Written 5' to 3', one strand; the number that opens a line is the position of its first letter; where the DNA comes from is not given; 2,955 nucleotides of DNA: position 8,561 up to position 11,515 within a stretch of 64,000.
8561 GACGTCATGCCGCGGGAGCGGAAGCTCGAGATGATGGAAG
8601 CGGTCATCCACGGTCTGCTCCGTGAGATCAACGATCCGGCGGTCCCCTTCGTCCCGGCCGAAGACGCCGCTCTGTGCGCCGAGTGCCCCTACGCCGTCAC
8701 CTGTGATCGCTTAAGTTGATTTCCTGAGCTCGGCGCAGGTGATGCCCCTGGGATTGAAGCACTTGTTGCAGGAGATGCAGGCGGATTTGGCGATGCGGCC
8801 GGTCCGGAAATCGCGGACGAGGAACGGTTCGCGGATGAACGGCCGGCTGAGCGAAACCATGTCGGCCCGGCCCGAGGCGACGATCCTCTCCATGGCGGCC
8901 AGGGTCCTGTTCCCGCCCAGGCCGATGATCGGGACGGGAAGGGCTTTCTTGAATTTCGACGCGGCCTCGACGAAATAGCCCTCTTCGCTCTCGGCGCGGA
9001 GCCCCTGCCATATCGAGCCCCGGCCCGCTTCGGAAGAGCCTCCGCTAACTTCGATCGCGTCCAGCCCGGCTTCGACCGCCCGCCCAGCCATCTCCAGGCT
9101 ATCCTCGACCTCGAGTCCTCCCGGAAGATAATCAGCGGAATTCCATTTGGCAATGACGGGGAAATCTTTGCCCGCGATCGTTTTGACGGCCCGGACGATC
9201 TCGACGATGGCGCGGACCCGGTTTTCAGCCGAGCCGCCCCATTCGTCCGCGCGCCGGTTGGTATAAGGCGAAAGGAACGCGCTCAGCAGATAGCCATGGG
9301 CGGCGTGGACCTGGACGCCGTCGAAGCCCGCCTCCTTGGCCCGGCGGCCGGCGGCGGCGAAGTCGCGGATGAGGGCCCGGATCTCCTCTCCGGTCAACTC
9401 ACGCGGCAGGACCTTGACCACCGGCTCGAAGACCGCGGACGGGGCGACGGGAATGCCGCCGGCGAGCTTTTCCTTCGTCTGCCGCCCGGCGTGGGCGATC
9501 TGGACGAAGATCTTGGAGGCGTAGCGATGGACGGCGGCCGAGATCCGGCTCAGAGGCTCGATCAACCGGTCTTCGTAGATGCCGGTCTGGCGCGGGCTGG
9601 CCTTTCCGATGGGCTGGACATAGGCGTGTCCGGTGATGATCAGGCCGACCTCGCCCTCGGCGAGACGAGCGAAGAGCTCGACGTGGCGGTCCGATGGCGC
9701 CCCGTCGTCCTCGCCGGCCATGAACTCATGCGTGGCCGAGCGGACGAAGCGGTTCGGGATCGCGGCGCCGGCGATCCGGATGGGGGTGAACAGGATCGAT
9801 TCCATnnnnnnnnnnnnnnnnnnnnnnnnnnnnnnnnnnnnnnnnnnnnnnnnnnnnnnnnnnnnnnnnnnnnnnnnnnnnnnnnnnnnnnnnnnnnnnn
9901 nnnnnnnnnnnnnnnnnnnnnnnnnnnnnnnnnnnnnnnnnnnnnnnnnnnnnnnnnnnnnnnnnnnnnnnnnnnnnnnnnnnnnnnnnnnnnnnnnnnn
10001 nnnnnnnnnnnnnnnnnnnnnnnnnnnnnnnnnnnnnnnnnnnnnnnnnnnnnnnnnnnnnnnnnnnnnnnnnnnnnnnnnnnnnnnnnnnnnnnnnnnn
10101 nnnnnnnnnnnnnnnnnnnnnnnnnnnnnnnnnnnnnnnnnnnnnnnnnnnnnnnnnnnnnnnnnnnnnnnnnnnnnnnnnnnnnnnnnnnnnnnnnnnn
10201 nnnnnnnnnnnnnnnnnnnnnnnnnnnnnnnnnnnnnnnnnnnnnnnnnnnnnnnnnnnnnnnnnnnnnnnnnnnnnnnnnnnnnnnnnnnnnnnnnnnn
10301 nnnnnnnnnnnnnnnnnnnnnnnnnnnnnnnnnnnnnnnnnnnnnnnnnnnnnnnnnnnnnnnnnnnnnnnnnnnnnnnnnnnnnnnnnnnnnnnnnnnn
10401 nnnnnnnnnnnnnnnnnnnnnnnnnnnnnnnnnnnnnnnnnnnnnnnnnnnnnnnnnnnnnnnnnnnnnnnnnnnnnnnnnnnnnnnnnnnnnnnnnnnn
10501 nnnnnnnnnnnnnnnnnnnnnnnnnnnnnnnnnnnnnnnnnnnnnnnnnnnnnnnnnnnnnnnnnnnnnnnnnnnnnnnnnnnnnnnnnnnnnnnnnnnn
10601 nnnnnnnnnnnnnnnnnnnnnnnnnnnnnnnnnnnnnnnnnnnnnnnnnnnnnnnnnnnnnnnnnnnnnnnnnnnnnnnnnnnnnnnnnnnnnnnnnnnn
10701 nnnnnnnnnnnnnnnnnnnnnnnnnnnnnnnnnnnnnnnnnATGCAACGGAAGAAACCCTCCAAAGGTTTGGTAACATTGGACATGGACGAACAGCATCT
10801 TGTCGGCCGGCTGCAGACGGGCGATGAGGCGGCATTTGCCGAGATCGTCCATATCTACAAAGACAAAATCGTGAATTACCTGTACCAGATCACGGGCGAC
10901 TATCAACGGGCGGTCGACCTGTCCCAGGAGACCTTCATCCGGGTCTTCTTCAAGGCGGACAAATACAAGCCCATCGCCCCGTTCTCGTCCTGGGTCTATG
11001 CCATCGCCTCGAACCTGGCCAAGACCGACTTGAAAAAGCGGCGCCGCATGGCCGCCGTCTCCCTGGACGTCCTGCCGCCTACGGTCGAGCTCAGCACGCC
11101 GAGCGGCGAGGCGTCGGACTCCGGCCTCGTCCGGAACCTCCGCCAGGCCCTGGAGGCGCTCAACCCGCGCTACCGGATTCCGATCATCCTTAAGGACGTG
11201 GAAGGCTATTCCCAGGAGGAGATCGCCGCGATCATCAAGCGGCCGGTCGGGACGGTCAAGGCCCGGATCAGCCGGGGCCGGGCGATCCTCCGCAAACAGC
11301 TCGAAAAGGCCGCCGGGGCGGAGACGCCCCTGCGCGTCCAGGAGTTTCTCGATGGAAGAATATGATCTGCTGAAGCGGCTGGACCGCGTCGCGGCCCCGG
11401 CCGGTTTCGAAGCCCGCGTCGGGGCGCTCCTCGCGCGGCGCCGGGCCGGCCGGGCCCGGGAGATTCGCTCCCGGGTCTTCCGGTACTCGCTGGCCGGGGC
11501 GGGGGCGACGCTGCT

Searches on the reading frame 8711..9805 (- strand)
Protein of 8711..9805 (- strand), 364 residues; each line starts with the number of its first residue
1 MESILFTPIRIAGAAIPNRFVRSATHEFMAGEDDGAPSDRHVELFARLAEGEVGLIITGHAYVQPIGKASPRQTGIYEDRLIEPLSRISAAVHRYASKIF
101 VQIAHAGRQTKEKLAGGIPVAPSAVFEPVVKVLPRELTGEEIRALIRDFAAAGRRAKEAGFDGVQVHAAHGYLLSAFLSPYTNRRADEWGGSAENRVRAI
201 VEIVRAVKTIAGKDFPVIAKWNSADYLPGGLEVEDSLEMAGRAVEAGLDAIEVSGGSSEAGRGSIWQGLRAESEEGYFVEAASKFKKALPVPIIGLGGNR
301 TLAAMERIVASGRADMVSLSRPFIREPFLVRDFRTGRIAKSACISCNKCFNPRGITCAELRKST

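Call 15: find_encoding_contigs(protein=window:8711-9805:-, flank=10000, max_places=10)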
Protein window:8711-9805:- (364 aa): no gene with exactly this product is on record in the collection.

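Call 16: search_protein_families(library=pfam, proteins=[window:8711-9805:-])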
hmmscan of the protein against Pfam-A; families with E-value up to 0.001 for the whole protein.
window:8711-9805:- (364 aa): 1 family
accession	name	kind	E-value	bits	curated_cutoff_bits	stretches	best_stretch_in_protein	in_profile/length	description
PF00724.26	Oxidored_FMN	-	2.7e-66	224.6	27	1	5-337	2-339/342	NADH:flavin oxidoreductase / NADH oxidase family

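Call 27: find_homologous_proteins(query=window:8711-9805:-, max_evalue=1e-40)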
Query window:8711-9805:- (364 aa): 7781 proteins with E <= 1e-40 among 8000 candidates; the best 120 are listed.
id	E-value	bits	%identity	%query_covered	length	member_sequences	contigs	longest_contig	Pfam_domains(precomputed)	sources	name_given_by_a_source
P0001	3.4e-235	798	100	100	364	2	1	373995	PF00724.27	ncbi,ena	-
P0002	1.6e-212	723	88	100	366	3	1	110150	PF00724.27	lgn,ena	-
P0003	1.0e-207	707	86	100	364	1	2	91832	PF00724.27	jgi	jgi:2,4-dienoyl-CoA reductase-like NADH-dependent reductase (Old Yellow Enzyme family)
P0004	7.2e-203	691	84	100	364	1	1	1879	PF00724.27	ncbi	-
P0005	5.0e-199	679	83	100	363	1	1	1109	PF00724.27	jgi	-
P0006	8.0e-195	665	84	99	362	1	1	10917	PF00724.27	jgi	jgi:2,4-dienoyl-CoA reductase-like NADH-dependent reductase (Old Yellow Enzyme family)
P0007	4.8e-188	643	79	100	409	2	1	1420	PF00724.27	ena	-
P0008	1.4e-187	641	79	99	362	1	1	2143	PF00724.27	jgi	jgi:2,4-dienoyl-CoA reductase-like NADH-dependent reductase (Old Yellow Enzyme family)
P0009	1.9e-187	641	80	100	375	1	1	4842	PF00724.27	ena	-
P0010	1.5e-177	608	76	100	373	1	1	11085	PF00724.27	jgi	jgi:2,4-dienoyl-CoA reductase-like NADH-dependent reductase (Old Yellow Enzyme family)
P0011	4.9e-176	603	73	99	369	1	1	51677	PF00724.27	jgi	jgi:2,4-dienoyl-CoA reductase-like NADH-dependent reductase (Old Yellow Enzyme family)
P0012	2.3e-170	585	70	99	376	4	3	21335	PF00724.27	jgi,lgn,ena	-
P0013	3.8e-170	584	70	99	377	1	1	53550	PF00724.27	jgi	jgi:2,4-dienoyl-CoA reductase-like NADH-dependent reductase (Old Yellow Enzyme family)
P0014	1.3e-168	579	69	99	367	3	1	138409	PF00724.27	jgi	jgi:2,4-dienoyl-CoA reductase-like NADH-dependent reductase (Old Yellow Enzyme family)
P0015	3.4e-167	574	68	99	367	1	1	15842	PF00724.27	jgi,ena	-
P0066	3.6e-157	541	66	99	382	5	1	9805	PF00724.27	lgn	-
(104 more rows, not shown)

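Call 28: find_encoding_contigs(protein=P0001, flank=10000, max_places=4)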
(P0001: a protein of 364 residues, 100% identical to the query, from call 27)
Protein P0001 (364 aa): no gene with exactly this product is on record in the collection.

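Call 29: find_encoding_contigs(protein=P0002, flank=10000, max_places=4)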
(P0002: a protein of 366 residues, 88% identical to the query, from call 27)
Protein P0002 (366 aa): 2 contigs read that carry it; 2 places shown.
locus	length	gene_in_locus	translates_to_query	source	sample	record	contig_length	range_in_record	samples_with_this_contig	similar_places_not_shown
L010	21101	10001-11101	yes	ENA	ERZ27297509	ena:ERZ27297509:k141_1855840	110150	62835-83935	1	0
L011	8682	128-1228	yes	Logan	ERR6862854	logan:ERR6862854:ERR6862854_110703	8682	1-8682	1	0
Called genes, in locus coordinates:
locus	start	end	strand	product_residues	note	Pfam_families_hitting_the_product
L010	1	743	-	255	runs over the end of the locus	PF01061:ABC2_membrane, PF12698:ABC2_membrane_3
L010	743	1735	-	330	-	PF00005:ABC_tran, PF13304:AAA_21 (weak), PF13732:DrrA1-3_C (faint)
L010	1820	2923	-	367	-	-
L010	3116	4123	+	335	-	PF00294:PfkB, PF08543:Phos_pyr_kin (faint)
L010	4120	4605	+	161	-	PF01467:CTP_transf_like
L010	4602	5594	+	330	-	PF01075:Glyco_transf_9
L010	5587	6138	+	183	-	PF04191:PEMT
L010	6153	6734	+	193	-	PF00588:SpoU_methylase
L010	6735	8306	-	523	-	PF13365:Trypsin_2, PF00595:PDZ (weak), PF13180:PDZ_2, PF00595:PDZ, PF13180:PDZ_2, PF17820:PDZ_6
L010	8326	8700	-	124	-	-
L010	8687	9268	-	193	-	PF04542:Sigma70_r2, PF08281:Sigma70_r4_2, PF04545:Sigma70_r4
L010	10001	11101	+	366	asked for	PF00724:Oxidored_FMN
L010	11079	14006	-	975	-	PF12705:PDDEXK_1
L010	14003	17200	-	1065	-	PF00580:UvrD-helicase, PF13245:AAA_19 (faint), PF00580:UvrD-helicase, PF13361:UvrD_C, PF13538:UvrD_C_2 (faint), PF12705:PDDEXK_1 (faint)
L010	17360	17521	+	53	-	-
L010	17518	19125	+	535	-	PF12708:Pect-lyase_RHGA_epim, PF00295:Glyco_hydro_28, PF13229:Beta_helix (weak)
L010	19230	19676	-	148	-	-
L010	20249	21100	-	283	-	PF02678:Pirin, PF05726:Pirin_C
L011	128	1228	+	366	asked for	PF00724:Oxidored_FMN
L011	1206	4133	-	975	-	PF12705:PDDEXK_1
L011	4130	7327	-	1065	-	PF00580:UvrD-helicase, PF13245:AAA_19 (faint), PF00580:UvrD-helicase, PF13361:UvrD_C, PF13538:UvrD_C_2 (faint), PF12705:PDDEXK_1 (faint)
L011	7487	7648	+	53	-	-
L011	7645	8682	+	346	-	?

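Call 30: find_encoding_contigs(protein=P0003, flank=10000, max_places=4)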
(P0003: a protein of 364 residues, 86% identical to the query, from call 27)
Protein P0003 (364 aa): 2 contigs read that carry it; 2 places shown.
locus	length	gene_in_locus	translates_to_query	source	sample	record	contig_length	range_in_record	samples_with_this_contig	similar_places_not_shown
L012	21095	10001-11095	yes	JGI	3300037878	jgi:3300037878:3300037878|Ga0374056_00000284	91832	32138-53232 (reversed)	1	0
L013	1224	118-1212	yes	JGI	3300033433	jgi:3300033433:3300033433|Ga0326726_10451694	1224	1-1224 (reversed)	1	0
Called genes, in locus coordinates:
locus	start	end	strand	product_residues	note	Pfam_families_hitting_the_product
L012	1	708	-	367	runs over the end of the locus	-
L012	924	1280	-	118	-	-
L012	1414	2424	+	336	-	PF00294:PfkB, PF08543:Phos_pyr_kin (faint)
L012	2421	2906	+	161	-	PF01467:CTP_transf_like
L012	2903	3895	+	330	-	PF01075:Glyco_transf_9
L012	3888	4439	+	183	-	PF04191:PEMT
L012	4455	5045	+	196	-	PF00588:SpoU_methylase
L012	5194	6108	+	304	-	PF10609:ParA, PF01656:CbiA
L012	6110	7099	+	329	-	PF00226:DnaJ (faint), PF00005:ABC_tran, PF13304:AAA_21 (faint)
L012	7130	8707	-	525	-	PF13365:Trypsin_2, PF00595:PDZ, PF13180:PDZ_2, PF14685:PDZ_Tricorn (faint), PF17820:PDZ_6 (weak), PF00595:PDZ, PF13180:PDZ_2, PF17820:PDZ_6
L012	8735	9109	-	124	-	-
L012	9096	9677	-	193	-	PF04542:Sigma70_r2, PF08281:Sigma70_r4_2, PF04545:Sigma70_r4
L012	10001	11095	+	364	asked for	PF00724:Oxidored_FMN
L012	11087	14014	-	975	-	PF12705:PDDEXK_1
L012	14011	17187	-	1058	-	PF00580:UvrD-helicase, PF13245:AAA_19 (faint), PF00580:UvrD-helicase, PF13361:UvrD_C, PF13538:UvrD_C_2 (faint), PF12705:PDDEXK_1 (faint)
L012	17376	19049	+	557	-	PF12708:Pect-lyase_RHGA_epim (weak), PF00295:Glyco_hydro_28, PF13229:Beta_helix (weak)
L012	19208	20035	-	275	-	PF02678:Pirin, PF05726:Pirin_C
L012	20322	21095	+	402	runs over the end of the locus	PF16656:Pur_ac_phosph_N, PF00149:Metallophos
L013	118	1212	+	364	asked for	PF00724:Oxidored_FMN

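Call 35: find_encoding_contigs(protein=P0006, flank=6000, max_places=3)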
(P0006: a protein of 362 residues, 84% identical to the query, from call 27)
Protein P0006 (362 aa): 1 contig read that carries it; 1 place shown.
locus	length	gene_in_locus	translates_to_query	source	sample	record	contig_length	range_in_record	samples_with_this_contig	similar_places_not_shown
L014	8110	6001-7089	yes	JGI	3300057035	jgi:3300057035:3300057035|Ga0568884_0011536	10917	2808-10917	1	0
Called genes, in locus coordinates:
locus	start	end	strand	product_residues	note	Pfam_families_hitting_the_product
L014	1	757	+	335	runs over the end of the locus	PF00294:PfkB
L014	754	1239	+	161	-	PF01467:CTP_transf_like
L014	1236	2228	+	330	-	PF01075:Glyco_transf_9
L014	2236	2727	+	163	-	PF04191:PEMT, PF04140:ICMT (weak)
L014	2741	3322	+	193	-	PF00588:SpoU_methylase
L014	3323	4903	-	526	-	PF13365:Trypsin_2, PF13180:PDZ_2, PF14685:PDZ_Tricorn (faint), PF17820:PDZ_6 (weak), PF00595:PDZ, PF13180:PDZ_2, PF17820:PDZ_6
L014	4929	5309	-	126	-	-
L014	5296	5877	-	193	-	PF04542:Sigma70_r2, PF08281:Sigma70_r4_2, PF04545:Sigma70_r4 (weak)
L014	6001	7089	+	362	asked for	PF00724:Oxidored_FMN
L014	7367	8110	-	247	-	?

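Call 36: find_encoding_contigs(protein=P0010, flank=6000, max_places=3)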
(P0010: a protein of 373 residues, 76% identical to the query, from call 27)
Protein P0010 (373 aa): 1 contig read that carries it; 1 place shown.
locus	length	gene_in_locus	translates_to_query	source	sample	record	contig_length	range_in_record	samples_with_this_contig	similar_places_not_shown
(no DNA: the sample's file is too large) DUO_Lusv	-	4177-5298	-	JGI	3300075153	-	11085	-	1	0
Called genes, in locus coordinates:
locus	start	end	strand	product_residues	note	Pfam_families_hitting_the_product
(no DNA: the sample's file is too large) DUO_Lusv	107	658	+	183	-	PF04191:PEMT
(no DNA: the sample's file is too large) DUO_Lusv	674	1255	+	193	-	PF00588:SpoU_methylase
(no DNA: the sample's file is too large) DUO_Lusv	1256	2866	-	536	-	PF13365:Trypsin_2, PF00595:PDZ (weak), PF13180:PDZ_2, PF14685:PDZ_Tricorn (faint), PF17820:PDZ_6, PF00595:PDZ, PF13180:PDZ_2, PF17820:PDZ_6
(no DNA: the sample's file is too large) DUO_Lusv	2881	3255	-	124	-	-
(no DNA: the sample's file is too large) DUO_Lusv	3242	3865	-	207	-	PF04542:Sigma70_r2, PF08281:Sigma70_r4_2, PF04545:Sigma70_r4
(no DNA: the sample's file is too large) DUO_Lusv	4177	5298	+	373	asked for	PF00724:Oxidored_FMN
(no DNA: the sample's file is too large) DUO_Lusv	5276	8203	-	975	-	PF12705:PDDEXK_1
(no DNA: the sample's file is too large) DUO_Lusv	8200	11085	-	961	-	?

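Call 37: find_encoding_contigs(protein=P0011, flank=6000, max_places=3)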
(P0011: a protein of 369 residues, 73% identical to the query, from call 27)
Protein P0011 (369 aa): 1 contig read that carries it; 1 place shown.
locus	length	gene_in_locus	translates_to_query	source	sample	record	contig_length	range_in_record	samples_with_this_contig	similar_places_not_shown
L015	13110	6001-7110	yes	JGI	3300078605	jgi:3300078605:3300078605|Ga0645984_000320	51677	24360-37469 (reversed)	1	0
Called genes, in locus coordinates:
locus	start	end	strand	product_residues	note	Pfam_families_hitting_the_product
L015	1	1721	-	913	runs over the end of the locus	PF09826:Beta_propel (faint), PF08309:LVIVD, PF17957:Big_7, PF18998:Flg_new_2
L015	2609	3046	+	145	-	-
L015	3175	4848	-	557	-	PF13365:Trypsin_2, PF00595:PDZ, PF13180:PDZ_2, PF14685:PDZ_Tricorn (faint), PF17820:PDZ_6 (weak), PF00595:PDZ, PF13180:PDZ_2, PF17820:PDZ_6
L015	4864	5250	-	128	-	-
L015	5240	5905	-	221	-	PF04542:Sigma70_r2, PF08281:Sigma70_r4_2, PF04545:Sigma70_r4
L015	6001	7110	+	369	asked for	PF00724:Oxidored_FMN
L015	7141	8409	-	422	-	PF00270:DEAD, PF04851:ResIII (weak), PF00271:Helicase_C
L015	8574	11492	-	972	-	PF12705:PDDEXK_1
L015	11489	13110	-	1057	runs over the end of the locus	PF00580:UvrD-helicase, PF13245:AAA_19 (faint), PF13361:UvrD_C, PF13538:UvrD_C_2 (faint), PF12705:PDDEXK_1 (weak)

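Call 62: list_cluster_members(proteins=[P0001, P0121, P0242])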
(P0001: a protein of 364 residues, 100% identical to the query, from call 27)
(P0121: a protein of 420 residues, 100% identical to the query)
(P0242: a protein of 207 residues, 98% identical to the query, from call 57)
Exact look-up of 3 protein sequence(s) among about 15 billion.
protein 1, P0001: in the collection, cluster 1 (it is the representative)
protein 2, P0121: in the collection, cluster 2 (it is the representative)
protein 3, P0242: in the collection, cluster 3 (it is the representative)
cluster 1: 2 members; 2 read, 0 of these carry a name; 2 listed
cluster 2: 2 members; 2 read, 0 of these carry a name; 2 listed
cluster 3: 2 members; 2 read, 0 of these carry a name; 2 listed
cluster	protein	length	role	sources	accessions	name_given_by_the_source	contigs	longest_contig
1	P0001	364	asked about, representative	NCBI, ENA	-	-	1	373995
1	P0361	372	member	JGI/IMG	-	-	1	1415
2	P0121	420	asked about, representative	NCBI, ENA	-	-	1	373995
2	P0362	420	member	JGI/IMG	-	-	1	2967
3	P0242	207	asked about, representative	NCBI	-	-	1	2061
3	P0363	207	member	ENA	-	-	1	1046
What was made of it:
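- Tried and rejected: Cluster look-up gave no names or accessions (call 62).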

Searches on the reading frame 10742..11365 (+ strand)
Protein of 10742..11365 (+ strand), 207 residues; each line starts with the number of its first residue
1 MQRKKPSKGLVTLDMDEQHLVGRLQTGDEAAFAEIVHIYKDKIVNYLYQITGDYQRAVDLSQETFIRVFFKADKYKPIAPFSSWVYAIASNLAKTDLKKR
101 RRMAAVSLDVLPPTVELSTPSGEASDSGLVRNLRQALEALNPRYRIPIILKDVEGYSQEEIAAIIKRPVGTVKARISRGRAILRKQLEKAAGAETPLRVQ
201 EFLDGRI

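Call 13: find_encoding_contigs(protein=window:10742-11365:+, flank=10000, max_places=10)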
Protein window:10742-11365:+ (207 aa): no gene with exactly this product is on record in the collection.

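Call 14: find_encoding_contigs(protein=window:10784-11365:+, flank=10000, max_places=10)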
Protein window:10784-11365:+ (193 aa): no gene with exactly this product is on record in the collection.
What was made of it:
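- Tried and rejected: Exact-protein look-ups for sigma and OYE, and for the 100% hit P0001, failed (calls 13-15, 28).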

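Call 16: search_protein_families(library=pfam, proteins=[window:10742-11365:+])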
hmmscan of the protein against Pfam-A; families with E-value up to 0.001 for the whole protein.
window:10742-11365:+ (207 aa): 3 families
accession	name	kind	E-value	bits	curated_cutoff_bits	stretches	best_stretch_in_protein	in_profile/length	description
PF08281.18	Sigma70_r4_2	-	5.4e-16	58.4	25.7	1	132-181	3-52/54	Sigma-70, region 4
PF04542.20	Sigma70_r2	-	9.1e-13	48.2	24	1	36-102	2-70/71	Sigma-70 region 2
PF04545.22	Sigma70_r4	-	7.4e-08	32.2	24.1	1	136-185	1-50/50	Sigma-70, region 4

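Call 57: find_homologous_proteins(query=window:10784-11365:+, max_evalue=1e-50)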
Query window:10784-11365:+ (193 aa): 1055 proteins with E <= 1e-50 among 1673 candidates; the best 120 are listed.
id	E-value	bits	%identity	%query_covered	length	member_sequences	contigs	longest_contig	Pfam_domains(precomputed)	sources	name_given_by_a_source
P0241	5.0e-118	409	98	100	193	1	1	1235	PF04545.23,PF04542.21,PF08281.19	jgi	jgi:RNA polymerase sigma-70 factor (ECF subfamily)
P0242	8.9e-118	409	98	100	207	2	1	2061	PF04545.23,PF04542.21,PF08281.19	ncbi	-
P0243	2.5e-117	407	97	100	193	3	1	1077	PF04545.23,PF04542.21,PF08281.19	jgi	-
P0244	2.4e-116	404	97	100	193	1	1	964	PF04545.23,PF04542.21,PF08281.19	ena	-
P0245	2.0e-113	394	94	99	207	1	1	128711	PF04545.23,PF04542.21,PF08281.19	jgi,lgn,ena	-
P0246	7.6e-113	392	94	100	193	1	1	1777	PF04545.23,PF04542.21,PF08281.19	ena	-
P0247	1.1e-112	392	94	99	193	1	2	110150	PF04545.23,PF04542.21,PF08281.19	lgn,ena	-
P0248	4.1e-109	380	91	99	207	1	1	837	PF04545.23,PF04542.21,PF08281.19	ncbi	-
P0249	2.0e-108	378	91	99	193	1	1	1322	PF04545.23,PF04542.21,PF08281.19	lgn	-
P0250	1.3e-107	375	89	99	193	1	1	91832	PF04545.23,PF04542.21,PF08281.19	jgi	jgi:RNA polymerase sigma-70 factor (ECF subfamily)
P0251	2.7e-106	371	88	99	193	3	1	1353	PF04545.23,PF04542.21,PF08281.19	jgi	jgi:RNA polymerase sigma-70 factor (ECF subfamily)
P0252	1.8e-102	359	84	99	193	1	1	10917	PF04545.23,PF04542.21,PF08281.19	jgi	jgi:RNA polymerase sigma-70 factor (ECF subfamily)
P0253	1.1e-101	356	84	100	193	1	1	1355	PF04545.23,PF04542.21,PF08281.19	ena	-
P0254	2.0e-101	355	83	99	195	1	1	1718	PF04545.23,PF04542.21,PF08281.19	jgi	jgi:RNA polymerase sigma-70 factor (ECF subfamily)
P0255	3.5e-97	341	81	99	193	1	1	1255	PF04545.23,PF04542.21,PF08281.19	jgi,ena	-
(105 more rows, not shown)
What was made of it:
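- Checked: Most close homologs were called at 193 aa, some at 207 (calls 29, 30, 35, 57).
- Four of the six closest sigma homologs found (97-98% identical) lie on contigs of 1-2 kb (call 57).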

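Call 58: find_encoding_contigs(protein=P0245, flank=10000, max_places=6)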
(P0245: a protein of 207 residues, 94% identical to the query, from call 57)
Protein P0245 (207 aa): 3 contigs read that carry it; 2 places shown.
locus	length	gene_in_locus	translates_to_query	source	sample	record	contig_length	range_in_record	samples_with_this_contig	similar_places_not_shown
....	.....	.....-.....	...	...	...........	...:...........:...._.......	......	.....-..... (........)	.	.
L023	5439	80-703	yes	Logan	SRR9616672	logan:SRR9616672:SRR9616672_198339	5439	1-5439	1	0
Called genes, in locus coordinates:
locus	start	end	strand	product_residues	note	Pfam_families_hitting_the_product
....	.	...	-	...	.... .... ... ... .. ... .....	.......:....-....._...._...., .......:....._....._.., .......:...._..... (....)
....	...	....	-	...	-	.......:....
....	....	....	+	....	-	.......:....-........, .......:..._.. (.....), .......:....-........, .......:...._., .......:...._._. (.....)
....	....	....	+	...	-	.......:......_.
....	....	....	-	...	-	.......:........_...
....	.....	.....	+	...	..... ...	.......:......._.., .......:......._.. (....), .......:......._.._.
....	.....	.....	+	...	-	-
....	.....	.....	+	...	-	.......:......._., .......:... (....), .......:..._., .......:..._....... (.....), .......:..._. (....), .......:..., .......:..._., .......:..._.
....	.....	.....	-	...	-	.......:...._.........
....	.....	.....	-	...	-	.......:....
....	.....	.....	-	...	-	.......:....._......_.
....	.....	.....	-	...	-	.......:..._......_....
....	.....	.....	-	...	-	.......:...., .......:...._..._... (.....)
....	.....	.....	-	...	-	-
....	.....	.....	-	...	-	-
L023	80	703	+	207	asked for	PF04542:Sigma70_r2, PF04545:Sigma70_r4 (weak), PF08281:Sigma70_r4_2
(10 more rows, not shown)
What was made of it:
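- On Inverton (phase-variable invertible segment): Look-ups of near-identical strains were exhausted (call 58 used the last one).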
